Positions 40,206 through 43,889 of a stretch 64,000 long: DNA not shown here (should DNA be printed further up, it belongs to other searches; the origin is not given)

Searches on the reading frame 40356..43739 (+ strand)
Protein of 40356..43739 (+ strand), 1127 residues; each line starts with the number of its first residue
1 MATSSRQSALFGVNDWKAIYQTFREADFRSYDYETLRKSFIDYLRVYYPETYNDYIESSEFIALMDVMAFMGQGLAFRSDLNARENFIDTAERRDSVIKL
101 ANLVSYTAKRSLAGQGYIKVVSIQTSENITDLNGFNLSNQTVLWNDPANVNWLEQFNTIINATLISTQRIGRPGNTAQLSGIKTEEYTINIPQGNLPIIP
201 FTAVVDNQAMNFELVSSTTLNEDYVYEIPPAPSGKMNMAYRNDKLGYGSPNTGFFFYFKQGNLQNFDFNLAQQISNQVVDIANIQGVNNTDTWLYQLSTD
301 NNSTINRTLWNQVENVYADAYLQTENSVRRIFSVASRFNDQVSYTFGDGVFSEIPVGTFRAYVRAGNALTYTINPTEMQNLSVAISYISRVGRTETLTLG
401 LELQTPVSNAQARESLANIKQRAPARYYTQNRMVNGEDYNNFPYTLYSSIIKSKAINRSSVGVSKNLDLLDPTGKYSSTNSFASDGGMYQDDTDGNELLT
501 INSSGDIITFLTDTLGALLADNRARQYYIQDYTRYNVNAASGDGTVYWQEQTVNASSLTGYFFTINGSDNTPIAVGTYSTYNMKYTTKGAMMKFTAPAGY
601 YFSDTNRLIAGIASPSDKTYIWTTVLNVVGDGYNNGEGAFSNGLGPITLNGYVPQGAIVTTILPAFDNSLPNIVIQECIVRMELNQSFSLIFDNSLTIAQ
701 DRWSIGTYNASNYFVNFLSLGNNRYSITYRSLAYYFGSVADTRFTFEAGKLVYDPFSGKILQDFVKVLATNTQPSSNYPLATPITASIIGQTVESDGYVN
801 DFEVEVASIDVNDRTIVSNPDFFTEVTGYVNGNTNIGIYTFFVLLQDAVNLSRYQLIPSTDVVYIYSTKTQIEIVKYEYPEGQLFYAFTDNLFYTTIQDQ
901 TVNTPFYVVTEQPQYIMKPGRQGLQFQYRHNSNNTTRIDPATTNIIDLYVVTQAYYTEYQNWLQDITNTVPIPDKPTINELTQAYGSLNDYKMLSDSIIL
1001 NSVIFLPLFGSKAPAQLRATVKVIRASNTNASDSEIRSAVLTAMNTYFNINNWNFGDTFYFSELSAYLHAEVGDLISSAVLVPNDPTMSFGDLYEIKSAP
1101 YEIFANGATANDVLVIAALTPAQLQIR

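Call 107: search_protein_families(library=phrogs, proteins=[window:40356-43739:+], max_evalue=0.001)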
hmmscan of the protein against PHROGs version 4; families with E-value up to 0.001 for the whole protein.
window:40356-43739:+ (1127 aa): 2 families
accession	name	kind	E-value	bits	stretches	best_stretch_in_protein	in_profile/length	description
phrog_10646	-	tail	6.4e-256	853.3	2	1-836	1-804/1142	baseplate wedge subunit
phrog_219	-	tail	2.9e-16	60.2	2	27-126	5-103/598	baseplate wedge subunit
